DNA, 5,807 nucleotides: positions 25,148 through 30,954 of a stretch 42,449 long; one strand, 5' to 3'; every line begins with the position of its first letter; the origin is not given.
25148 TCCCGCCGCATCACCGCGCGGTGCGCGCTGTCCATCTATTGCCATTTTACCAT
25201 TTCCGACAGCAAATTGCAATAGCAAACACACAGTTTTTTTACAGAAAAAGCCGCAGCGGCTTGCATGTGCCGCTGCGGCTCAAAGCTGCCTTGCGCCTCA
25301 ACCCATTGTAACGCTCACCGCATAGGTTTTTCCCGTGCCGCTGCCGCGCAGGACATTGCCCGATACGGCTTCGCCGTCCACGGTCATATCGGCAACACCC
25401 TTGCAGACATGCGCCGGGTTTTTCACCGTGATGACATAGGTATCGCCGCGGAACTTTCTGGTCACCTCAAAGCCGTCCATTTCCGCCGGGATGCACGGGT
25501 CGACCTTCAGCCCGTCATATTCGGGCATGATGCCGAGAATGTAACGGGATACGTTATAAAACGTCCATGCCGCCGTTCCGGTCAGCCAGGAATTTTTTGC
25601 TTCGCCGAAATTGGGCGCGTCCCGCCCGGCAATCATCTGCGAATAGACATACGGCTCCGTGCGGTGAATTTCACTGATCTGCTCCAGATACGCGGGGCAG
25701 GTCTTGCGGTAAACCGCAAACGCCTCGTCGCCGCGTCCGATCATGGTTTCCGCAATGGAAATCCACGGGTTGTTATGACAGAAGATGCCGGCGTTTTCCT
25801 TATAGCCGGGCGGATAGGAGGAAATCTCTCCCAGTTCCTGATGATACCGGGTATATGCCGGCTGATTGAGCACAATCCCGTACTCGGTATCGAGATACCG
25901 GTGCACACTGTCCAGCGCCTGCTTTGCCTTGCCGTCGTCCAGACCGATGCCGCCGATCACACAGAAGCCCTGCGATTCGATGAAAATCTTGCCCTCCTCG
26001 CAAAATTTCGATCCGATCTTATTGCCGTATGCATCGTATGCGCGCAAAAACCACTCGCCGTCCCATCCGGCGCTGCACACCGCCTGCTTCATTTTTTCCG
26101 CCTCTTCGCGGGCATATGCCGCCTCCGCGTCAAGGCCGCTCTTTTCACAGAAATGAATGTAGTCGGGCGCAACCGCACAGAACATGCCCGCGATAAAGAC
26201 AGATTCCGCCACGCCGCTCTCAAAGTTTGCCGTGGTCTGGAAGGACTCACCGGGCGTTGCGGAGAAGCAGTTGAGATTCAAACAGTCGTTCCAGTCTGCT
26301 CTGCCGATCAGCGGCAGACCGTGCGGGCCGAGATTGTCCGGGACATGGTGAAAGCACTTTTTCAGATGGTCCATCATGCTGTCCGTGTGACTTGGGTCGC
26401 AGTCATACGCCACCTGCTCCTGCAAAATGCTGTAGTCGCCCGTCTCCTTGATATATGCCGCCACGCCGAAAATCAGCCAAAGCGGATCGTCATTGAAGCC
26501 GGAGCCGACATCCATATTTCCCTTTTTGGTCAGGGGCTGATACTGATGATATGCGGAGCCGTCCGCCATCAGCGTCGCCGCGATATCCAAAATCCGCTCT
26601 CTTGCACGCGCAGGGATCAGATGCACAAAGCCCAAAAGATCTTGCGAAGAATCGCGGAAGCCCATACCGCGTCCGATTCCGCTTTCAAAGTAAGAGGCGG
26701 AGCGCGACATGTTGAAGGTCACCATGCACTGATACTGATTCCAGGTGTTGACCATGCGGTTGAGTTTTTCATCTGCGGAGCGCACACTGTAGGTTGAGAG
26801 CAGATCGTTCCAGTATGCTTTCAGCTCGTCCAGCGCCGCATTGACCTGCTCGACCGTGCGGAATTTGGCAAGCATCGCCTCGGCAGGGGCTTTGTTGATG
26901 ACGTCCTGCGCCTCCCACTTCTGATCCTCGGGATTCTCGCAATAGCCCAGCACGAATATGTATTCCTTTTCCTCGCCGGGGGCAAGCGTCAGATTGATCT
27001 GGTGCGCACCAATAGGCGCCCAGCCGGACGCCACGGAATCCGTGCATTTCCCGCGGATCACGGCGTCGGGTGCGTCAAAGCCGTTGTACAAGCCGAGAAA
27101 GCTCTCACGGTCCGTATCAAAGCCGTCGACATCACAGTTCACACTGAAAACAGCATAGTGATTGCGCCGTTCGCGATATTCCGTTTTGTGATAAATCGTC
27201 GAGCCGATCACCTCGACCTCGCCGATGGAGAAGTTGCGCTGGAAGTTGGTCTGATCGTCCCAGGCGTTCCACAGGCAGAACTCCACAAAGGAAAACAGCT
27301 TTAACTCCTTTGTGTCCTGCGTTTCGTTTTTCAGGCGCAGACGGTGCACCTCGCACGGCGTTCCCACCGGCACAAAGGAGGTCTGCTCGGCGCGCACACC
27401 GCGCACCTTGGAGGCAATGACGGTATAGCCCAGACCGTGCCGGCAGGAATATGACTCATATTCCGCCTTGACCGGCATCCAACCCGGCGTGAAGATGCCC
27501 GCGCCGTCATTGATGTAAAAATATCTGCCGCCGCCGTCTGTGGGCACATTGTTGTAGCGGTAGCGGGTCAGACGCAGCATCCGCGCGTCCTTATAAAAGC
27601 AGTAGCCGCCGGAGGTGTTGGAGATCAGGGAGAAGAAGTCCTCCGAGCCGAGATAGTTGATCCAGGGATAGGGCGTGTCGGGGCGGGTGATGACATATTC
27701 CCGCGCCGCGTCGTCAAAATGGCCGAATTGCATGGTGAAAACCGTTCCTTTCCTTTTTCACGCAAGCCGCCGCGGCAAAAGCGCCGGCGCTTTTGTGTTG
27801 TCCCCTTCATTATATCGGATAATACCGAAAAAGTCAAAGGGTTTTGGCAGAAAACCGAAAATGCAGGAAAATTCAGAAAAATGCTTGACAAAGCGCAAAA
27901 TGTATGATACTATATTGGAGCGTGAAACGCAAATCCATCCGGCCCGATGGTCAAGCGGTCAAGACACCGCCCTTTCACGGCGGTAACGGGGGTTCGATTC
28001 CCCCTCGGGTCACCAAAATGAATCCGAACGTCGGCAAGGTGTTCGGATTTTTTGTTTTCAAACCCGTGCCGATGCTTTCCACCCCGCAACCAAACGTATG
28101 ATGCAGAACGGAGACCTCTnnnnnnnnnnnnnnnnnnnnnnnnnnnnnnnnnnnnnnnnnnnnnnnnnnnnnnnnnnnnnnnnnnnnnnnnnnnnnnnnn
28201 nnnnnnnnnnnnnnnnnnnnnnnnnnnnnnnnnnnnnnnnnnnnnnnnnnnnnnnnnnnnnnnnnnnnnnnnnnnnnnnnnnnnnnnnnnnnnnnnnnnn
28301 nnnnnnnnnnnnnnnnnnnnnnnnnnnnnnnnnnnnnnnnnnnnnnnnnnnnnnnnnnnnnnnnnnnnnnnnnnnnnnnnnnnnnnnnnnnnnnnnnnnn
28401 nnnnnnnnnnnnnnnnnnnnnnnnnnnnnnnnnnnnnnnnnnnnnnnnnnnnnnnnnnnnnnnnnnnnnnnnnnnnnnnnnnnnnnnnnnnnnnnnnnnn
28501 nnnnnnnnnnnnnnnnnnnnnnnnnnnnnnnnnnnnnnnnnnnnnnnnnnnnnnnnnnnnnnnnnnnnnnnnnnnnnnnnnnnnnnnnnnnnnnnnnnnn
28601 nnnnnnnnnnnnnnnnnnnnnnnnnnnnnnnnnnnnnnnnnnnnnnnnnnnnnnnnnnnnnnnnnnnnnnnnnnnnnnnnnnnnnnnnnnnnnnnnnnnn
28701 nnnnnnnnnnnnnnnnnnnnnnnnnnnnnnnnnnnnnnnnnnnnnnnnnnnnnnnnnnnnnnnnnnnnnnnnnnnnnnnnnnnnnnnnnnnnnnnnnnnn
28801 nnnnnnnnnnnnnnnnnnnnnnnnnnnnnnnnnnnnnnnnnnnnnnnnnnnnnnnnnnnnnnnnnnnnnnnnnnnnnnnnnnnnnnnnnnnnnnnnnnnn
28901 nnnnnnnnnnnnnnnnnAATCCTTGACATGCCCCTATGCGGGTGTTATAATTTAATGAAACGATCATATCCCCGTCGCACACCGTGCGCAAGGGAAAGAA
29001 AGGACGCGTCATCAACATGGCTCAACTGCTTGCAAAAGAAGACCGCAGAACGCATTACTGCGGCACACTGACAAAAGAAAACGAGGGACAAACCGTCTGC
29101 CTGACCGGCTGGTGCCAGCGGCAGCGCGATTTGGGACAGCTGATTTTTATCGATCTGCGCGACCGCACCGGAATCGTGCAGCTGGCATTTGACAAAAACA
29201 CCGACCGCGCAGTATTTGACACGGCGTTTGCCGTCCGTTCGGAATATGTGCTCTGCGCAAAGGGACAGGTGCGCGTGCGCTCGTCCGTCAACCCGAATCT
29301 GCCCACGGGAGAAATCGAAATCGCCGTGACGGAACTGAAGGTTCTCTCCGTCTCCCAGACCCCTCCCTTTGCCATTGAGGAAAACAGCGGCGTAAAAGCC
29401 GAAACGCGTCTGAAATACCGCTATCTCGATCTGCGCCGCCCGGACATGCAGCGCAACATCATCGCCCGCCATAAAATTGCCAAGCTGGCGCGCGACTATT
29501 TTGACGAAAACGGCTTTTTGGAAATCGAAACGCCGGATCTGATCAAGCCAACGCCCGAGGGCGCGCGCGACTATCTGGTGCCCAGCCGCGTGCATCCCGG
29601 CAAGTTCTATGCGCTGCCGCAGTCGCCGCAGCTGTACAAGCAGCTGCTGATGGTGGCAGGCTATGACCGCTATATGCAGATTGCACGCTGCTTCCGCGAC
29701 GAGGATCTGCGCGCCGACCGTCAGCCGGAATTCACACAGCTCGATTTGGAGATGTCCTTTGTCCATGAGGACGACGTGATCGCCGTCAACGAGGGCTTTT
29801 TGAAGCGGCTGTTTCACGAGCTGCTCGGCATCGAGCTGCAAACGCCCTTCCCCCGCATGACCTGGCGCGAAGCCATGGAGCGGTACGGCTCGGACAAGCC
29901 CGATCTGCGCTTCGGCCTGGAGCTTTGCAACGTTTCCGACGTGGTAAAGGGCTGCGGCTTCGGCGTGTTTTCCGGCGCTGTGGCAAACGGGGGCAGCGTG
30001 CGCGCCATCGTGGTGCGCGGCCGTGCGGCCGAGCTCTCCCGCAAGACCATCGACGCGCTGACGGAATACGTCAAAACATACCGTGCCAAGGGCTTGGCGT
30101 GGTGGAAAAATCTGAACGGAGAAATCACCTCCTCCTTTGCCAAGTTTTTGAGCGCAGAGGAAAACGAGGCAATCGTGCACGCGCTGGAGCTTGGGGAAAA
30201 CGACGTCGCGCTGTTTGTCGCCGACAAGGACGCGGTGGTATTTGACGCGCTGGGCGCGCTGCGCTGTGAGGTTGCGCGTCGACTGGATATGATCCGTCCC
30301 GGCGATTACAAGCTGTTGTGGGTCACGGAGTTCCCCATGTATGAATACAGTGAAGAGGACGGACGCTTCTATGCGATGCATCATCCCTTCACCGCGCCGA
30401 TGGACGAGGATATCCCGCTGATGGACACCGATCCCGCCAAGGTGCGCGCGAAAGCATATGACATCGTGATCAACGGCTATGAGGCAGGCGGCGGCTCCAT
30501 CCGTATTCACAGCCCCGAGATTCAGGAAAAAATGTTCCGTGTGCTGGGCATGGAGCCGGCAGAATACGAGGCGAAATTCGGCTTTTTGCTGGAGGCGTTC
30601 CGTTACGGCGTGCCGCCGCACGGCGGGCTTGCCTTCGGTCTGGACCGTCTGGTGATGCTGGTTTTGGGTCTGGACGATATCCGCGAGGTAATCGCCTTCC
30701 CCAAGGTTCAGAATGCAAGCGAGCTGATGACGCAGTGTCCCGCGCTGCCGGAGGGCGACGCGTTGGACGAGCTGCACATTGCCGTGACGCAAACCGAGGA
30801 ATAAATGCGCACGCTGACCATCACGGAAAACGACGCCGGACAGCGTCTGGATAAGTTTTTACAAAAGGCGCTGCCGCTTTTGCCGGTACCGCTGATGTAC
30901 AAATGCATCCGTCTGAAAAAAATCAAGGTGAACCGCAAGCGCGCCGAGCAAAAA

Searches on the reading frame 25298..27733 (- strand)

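Call 3: search_protein_families(library=pfam, proteins=[window:25298-27733:-], max_evalue=0.01)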
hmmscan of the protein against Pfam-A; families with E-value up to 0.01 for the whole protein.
window:25298-27733:- (811 aa): 2 families
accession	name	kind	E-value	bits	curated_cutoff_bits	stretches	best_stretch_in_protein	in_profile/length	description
PF17167.11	Glyco_hydro_94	-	3.4e-165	550.3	27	1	307-734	1-420/420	Glycosyl hydrolase 94 superfamily, catalytic domain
PF06165.18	GH94_b-supersand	-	3.9e-84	282.5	23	1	21-263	1-251/251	Glycosyl hydrolase 94, supersandwich domain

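Call 4: search_protein_families(library=ncbifam, proteins=[window:25298-27733:-], max_evalue=0.01)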
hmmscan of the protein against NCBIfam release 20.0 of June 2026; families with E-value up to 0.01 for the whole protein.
window:25298-27733:- (811 aa): 0 families

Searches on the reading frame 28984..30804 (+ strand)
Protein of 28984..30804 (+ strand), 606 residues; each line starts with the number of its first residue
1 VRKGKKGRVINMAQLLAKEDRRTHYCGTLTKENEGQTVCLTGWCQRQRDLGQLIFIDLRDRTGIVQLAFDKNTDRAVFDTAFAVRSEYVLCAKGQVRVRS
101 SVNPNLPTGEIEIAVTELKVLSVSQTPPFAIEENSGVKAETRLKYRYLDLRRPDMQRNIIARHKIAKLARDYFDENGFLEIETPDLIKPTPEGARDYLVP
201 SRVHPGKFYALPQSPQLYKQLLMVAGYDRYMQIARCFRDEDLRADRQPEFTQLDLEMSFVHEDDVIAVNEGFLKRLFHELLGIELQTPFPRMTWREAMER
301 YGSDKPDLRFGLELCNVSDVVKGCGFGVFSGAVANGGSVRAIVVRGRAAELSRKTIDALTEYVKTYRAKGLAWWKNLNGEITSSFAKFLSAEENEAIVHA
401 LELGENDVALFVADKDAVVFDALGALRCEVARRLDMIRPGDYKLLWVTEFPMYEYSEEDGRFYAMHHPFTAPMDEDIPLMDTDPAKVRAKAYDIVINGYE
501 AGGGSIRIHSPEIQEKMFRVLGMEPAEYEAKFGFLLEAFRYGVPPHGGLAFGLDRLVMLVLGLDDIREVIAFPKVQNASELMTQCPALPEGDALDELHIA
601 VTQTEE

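Call 23: search_protein_families(library=pfam, proteins=[window:28984-30804:+], max_evalue=0.001)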
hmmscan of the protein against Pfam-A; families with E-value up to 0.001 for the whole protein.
window:28984-30804:+ (606 aa): 4 families
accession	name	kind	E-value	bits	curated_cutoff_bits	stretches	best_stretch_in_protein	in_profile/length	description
PF00152.25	tRNA-synt_2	-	3e-124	414.5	25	1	139-575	2-307/308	tRNA synthetases class II (D, K and N)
PF02938.19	GAD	-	1.1e-24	86.9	23.4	1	329-423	1-95/95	GAD domain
PF01336.31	tRNA_anti-codon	-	2.3e-13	50.3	27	1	38-121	1-75/75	OB-fold nucleic acid binding domain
PF01409.25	tRNA-synt_2d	-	4.6e-07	30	19.8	0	229-287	104-160/246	tRNA synthetases class II core domain (F)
